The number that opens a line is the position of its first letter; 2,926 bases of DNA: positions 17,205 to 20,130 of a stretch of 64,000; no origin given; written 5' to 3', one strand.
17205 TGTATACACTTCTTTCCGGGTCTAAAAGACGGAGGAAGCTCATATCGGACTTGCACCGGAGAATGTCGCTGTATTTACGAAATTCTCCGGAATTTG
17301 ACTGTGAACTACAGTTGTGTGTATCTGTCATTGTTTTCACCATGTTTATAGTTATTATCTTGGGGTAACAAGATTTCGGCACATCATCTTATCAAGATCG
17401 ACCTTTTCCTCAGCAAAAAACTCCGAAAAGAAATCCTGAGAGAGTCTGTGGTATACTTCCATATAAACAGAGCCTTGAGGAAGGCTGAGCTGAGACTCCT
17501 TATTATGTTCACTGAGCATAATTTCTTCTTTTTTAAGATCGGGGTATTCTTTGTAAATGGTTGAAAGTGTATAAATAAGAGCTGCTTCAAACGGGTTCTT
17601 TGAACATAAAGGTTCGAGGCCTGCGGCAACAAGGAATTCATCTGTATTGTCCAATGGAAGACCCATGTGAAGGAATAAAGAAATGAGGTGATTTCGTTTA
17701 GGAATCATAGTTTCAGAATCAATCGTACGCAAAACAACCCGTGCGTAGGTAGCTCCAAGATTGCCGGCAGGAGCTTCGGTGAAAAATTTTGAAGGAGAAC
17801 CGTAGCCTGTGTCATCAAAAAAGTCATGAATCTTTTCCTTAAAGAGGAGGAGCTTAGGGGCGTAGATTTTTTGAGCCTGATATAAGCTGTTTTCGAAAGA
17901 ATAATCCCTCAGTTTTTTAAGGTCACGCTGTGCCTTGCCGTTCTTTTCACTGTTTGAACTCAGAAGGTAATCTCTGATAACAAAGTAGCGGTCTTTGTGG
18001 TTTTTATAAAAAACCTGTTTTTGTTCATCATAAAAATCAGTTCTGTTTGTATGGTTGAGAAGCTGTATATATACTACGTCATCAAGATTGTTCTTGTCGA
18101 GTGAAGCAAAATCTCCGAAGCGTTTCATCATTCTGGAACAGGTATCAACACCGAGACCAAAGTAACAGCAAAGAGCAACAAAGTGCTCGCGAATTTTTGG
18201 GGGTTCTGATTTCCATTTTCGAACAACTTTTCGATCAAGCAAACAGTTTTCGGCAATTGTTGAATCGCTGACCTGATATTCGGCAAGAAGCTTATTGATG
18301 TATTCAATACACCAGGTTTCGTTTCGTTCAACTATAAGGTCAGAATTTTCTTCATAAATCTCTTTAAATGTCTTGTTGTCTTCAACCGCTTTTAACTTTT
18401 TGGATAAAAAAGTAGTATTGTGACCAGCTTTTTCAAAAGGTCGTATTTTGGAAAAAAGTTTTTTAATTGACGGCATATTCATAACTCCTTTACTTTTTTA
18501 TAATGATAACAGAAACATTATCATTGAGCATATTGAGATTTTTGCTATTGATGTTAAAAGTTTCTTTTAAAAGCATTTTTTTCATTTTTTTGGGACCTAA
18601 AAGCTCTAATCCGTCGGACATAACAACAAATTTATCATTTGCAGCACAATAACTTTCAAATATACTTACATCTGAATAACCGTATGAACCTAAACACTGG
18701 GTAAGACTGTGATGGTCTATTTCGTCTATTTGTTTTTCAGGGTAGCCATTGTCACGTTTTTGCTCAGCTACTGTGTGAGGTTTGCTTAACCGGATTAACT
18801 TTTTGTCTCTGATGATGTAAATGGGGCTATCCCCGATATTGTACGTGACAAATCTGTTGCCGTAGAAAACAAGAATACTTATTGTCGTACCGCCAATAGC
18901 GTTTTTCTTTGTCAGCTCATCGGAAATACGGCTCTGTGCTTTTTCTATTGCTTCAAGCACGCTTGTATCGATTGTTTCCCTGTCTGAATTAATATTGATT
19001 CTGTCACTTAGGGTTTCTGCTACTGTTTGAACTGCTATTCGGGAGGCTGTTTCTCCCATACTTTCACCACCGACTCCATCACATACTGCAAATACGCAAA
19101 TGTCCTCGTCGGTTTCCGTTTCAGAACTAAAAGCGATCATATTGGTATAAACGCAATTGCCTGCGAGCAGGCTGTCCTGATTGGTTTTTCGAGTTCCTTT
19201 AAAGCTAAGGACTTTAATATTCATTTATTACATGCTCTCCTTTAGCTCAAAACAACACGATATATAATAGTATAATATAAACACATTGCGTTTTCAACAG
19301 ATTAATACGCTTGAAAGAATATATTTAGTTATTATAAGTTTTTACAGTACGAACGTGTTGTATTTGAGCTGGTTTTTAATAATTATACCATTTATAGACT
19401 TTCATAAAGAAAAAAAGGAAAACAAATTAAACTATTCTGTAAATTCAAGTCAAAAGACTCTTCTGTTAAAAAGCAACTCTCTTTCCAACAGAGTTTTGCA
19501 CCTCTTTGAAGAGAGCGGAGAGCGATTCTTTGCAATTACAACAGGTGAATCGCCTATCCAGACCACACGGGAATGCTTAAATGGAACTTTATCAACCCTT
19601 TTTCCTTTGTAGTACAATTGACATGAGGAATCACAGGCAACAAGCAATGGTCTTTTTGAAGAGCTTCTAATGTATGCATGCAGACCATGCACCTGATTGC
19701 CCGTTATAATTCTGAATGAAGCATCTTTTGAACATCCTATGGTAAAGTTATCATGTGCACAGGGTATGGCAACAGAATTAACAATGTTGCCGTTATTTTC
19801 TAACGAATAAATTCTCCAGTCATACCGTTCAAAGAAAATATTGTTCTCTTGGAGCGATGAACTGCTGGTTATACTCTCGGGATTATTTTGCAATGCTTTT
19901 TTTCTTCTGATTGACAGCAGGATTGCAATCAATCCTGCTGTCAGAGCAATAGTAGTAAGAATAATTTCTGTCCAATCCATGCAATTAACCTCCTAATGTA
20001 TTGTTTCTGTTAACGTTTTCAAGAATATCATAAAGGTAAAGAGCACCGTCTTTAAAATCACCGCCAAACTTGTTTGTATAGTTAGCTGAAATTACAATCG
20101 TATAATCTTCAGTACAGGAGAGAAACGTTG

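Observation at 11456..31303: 20-kb co-directional supercluster: an actinobacterial-type FHA/PP2C/SEDS/bPBP/kinase module, expanded into paralog sets and linked to a tandem-AAA+ Lon and an S2P-like protease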

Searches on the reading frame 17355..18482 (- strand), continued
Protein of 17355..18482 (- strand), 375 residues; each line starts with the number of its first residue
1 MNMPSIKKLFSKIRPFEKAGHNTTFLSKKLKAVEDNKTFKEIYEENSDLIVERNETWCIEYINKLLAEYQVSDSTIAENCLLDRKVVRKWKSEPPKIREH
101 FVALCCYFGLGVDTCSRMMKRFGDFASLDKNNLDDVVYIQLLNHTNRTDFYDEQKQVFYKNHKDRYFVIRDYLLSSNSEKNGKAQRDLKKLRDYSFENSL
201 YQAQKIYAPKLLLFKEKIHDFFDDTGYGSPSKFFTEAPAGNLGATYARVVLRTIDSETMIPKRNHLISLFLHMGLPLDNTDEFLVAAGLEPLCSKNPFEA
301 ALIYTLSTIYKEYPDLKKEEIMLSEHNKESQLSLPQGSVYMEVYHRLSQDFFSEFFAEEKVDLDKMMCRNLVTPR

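Call 51: search_protein_families(library=pfam, max_evalue=0.001, proteins=[L021:7256-7954:+, L021:8116-8946:+, L021:8959-9888:+, L021:11174-11644:+, L021:11675-13018:+, L021:13316-14731:+, L021:14731-16032:+, L021:16053-18089:+, L022:8832-9935:+, L022:11096-12322:+])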
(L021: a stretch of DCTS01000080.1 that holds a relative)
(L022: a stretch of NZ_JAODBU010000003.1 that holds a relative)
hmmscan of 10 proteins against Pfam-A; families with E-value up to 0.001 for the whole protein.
L021:7256-7954:+ (232 aa): 2 families
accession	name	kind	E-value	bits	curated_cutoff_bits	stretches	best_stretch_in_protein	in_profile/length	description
PF07729.17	FCD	-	2.2e-24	86.7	24.3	1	99-219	1-124/125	FCD domain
PF00392.27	GntR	-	2.4e-18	66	27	1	12-74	2-64/64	Bacterial regulatory proteins, gntR family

L021:8116-8946:+ (276 aa): 5 families
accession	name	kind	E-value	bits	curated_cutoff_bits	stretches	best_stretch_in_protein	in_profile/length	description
PF00456.26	Transketolase_N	-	2.7e-56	191.4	22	1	14-264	4-265/334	Transketolase, thiamine diphosphate binding domain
PF13292.11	DXP_synthase_N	-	4.2e-14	52.9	21.2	1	9-184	15-173/274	1-deoxy-D-xylulose-5-phosphate synthase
PF09364.15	XFP_N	-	7.3e-07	28.8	23.7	1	111-221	130-240/364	XFP N-terminal domain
PF00676.26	E1_dh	-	9e-06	25.3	22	1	116-228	96-207/300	Dehydrogenase E1 component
PF02775.26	TPP_enzyme_C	-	2.1e-05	24.8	21.9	1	119-195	26-96/151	Thiamine pyrophosphate enzyme, C-terminal TPP binding domain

L021:8959-9888:+ (309 aa): 4 families
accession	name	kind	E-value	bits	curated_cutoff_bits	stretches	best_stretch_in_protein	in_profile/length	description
PF02779.29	Transket_pyr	-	4e-43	147.5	27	1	7-167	6-172/174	Transketolase, pyrimidine binding domain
PF02780.25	Transketolase_C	-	5.8e-29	101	25.9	1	180-300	1-124/124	Transketolase, C-terminal domain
PF22613.1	Transketolase_C_1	-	2.6e-06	28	27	1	189-295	12-112/113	Transketolase-like TK C-terminal domain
PF17147.9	PFOR_II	-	1.4e-05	25.8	27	1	190-264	2-79/102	Pyruvate:ferredoxin oxidoreductase core domain II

L021:11174-11644:+ (156 aa): 2 families
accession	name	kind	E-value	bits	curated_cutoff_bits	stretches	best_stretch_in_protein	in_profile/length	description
PF00498.31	FHA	-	4.2e-14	53.2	20.7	1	79-144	2-67/67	FHA domain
PF16697.10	Yop-YscD_cpl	-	2.2e-10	41.1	33.2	1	67-150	9-90/94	Inner membrane component of T3SS, cytoplasmic domain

L021:11675-13018:+ (447 aa): 4 families
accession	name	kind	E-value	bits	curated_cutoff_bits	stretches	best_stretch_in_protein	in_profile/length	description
PF00069.31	Pkinase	-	2.2e-33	116.2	31.7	1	15-180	1-168/263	Protein kinase domain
PF07714.23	PK_Tyr_Ser-Thr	-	1e-16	61.5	23.1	1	17-161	3-152/258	Protein tyrosine and serine/threonine kinase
PF01636.29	APH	-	2.3e-06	28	23.2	0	111-156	150-195/239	Phosphotransferase enzyme family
PF03109.22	ABC1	-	1.2e-05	25.1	22.9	0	63-158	124-214/244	ABC1 atypical kinase-like domain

L021:13316-14731:+ (471 aa): 1 family
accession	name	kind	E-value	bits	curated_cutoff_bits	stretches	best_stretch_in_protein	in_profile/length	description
PF19289.4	PmbA_TldD_3rd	-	1e-41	143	22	1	238-446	1-207/220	PmbA/TldA metallopeptidase C-terminal domain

L021:14731-16032:+ (433 aa): 1 family
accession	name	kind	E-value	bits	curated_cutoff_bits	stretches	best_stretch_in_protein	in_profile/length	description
PF19289.4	PmbA_TldD_3rd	-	2.7e-28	99.1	22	1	227-432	2-220/220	PmbA/TldA metallopeptidase C-terminal domain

L021:16053-18089:+ (678 aa): 3 families
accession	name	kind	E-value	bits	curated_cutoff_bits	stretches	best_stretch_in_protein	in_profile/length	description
PF08757.17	CotH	-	2.6e-33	116.4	23.8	1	242-543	1-282/322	CotH kinase protein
PF13290.12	CHB_HEX_C_1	-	4.2e-09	36.7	22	1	83-139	4-60/67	Chitobiase/beta-hexosaminidase C-terminal domain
PF13287.12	Fn3_assoc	-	2e-06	28.2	23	1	96-139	5-49/59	Fn3 associated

L022:8832-9935:+ (367 aa): 1 family
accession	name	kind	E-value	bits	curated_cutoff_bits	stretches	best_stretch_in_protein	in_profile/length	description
PF08238.18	Sel1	-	2.3e-24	85.4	30.7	2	283-317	2-36/36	Sel1 repeat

L022:11096-12322:+ (408 aa): 0 families

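Call 59: find_related_loci(query=A6, collection=metagenome_contigs, flank=10000)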
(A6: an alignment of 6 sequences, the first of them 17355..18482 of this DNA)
Query A6 (375 aa) in metagenome_contigs; peptide patterns used: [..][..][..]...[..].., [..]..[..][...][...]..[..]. (x = any residue, [..] = any of these).
76 stretches matched a pattern; 17 encode a relative of the query (tblastn E <= 1e-3); 17 distinct loci.
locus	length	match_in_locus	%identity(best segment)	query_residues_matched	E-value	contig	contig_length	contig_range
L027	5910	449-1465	23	14-352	4e-20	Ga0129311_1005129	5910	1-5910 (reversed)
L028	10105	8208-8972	24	49-306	1e-17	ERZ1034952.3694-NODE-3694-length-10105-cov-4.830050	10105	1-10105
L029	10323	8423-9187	24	49-306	1e-17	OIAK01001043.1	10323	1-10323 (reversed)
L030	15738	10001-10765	24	49-306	1e-17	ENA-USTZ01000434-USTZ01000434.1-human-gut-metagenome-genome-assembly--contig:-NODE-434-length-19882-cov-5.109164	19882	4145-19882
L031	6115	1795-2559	24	49-306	9e-18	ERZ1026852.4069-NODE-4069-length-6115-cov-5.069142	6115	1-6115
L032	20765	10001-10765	24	49-306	8e-18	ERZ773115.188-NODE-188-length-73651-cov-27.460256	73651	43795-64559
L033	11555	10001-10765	24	49-306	2e-17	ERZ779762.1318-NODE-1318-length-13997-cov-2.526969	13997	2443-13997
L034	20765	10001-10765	24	49-306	2e-17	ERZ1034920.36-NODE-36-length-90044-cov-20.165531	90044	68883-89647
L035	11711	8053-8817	24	49-306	2e-17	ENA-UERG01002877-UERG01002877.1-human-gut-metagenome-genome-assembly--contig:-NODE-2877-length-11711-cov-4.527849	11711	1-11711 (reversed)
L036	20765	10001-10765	24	49-306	2e-17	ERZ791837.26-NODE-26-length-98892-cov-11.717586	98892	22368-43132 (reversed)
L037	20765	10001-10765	24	49-306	2e-17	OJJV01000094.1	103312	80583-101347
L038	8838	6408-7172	24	49-306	2e-17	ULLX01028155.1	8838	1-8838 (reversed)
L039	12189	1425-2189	24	49-306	2e-17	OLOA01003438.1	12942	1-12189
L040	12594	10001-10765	24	49-306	3e-17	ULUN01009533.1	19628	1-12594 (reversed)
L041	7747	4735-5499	24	49-306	3e-17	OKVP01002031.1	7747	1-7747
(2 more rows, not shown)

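Call 63: search_protein_families(library=pfam, max_evalue=0.001, proteins=[L032:3857-5569:+, L032:5805-7481:+, L032:7523-9352:+, L032:9565-9894:+, L032:9914-10912:+, L032:10925-11500:+, L032:11894-12208:+, L032:12508-12987:+, L032:13730-16960:+])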
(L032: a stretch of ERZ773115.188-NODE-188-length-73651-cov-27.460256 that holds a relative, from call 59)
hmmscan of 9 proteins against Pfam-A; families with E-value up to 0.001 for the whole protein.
L032:3857-5569:+ (570 aa): 4 families
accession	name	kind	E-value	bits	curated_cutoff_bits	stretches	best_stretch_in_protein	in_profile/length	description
PF01943.22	Polysacc_synt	-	1.8e-18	67.4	28.2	1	40-344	3-271/274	Polysaccharide biosynthesis protein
PF03023.19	MurJ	-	3.8e-18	65.8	27.4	1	119-504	62-428/451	Lipid II flippase MurJ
PF01554.23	MatE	-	6.9e-12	45.8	24.9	1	277-443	1-158/161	MatE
PF13440.11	Polysacc_synt_3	-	4.7e-11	42.9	23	1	290-389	187-284/293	Polysaccharide biosynthesis protein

L032:5805-7481:+ (558 aa): 8 families
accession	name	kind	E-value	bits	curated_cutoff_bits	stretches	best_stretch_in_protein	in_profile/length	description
PF00069.31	Pkinase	-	4.3e-35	121.8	31.7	1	17-239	1-203/263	Protein kinase domain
PF07714.23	PK_Tyr_Ser-Thr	-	2.9e-22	79.6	23.1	1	69-228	37-199/258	Protein tyrosine and serine/threonine kinase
PF03109.22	ABC1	-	1.4e-08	34.6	22.9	1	106-192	140-224/244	ABC1 atypical kinase-like domain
PF01636.29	APH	-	1.1e-07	32.3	23.2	0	154-183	168-198/239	Phosphotransferase enzyme family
PF17667.7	Pkinase_fungal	-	1.1e-06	28.1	24.1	1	136-189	287-345/387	Fungal protein kinase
PF06293.20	Kdo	-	1.4e-06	28.4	21.3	1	106-183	89-170/207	Lipopolysaccharide kinase (Kdo/WaaP) family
PF01163.29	RIO1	-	2.8e-05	24.3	22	1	40-182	10-151/187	RIO domain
PF14531.12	Kinase-like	-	0.00087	19.1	25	0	142-209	152-218/289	Kinase-like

L032:7523-9352:+ (609 aa): 0 families

L032:9565-9894:+ (109 aa): 0 families

L032:9914-10912:+ (332 aa): 0 families

L032:10925-11500:+ (191 aa): 1 family
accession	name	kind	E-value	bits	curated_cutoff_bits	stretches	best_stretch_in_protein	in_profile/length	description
PF00498.31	FHA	-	4.1e-08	34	20.7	1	24-98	1-67/67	FHA domain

L032:11894-12208:+ (104 aa): 0 families

L032:12508-12987:+ (159 aa): 0 families

L032:13730-16960:+ (1076 aa): 5 families
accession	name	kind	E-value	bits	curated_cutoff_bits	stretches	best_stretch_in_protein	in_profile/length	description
PF00271.37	Helicase_C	-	8.8e-15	55.4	23.5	1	703-825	14-110/110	Helicase conserved C-terminal domain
PF00176.29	SNF2-rel_dom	-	5e-11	42.7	24.9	1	254-408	9-171/290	SNF2-related domain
PF04851.21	ResIII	-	5.8e-09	36.5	22.5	1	242-401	4-163/164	Type III restriction enzyme, res subunit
PF00270.35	DEAD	-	5.7e-05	23.3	26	0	253-401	7-161/167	DEAD/DEAH box helicase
PF20720.3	nSTAND3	-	0.0002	21.5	27.2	0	250-304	7-62/155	Novel STAND NTPase 3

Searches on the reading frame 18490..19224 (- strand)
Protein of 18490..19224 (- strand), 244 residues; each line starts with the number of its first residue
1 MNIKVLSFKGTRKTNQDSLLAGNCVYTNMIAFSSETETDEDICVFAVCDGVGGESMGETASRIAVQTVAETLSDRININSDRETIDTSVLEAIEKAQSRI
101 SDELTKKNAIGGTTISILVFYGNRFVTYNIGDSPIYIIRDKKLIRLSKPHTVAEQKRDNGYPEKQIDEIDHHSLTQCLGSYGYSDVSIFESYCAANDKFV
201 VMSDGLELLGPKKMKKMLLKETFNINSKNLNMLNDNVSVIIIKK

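Call 4: search_protein_families(library=pfam, max_evalue=0.01, proteins=[window:18490-19224:-])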
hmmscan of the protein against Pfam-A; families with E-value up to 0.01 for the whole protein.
window:18490-19224:- (244 aa): 2 families
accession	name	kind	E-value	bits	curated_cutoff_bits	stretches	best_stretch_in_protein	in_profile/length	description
PF13672.11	PP2C_2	-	4.1e-16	59.6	24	1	36-226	20-195/209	Protein phosphatase 2C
PF00481.26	PP2C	-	1.6e-10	41.6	20.3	1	10-155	10-145/255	Protein phosphatase 2C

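Call 85: search_protein_families(library=ncbifam, max_evalue=0.001, proteins=[window:18490-19224:-])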
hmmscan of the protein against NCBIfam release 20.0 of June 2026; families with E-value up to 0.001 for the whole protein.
window:18490-19224:- (244 aa): 2 families
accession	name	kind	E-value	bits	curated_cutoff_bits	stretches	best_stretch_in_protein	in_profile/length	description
NF033484.1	Stp1_PP2C_phos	equivalog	4.1e-29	101.7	230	1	35-242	21-231/232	Stp1/IreP family PP2C-type Ser/Thr phosphatase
NF011149.0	PRK14559.1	equivalog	1.7e-13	50.2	374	1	44-184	413-556/642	serine/threonine phosphatase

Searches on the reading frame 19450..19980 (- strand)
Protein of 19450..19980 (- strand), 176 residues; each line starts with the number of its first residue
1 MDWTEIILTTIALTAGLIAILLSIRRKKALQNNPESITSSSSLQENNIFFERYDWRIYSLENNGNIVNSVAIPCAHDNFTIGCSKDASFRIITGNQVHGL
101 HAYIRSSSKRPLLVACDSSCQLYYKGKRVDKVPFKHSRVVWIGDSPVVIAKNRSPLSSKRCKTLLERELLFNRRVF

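Call 4: search_protein_families(library=pfam, max_evalue=0.01, proteins=[window:19450-19980:-])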
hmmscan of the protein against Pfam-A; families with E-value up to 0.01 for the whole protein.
window:19450-19980:- (176 aa): 0 families

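Call 22: search_protein_families(library=pfam, max_evalue=5, proteins=[window:19450-19980:-])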
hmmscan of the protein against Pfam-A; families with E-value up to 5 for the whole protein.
window:19450-19980:- (176 aa): 2 families
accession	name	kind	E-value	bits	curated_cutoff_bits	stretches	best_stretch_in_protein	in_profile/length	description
PF00746.26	Gram_pos_anchor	-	0.051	14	20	1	5-28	17-40/43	LPXTG cell wall anchor motif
PF12827.12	Peroxin-22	-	0.095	12.9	26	1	27-117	5-90/110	Peroxisomal biogenesis protein family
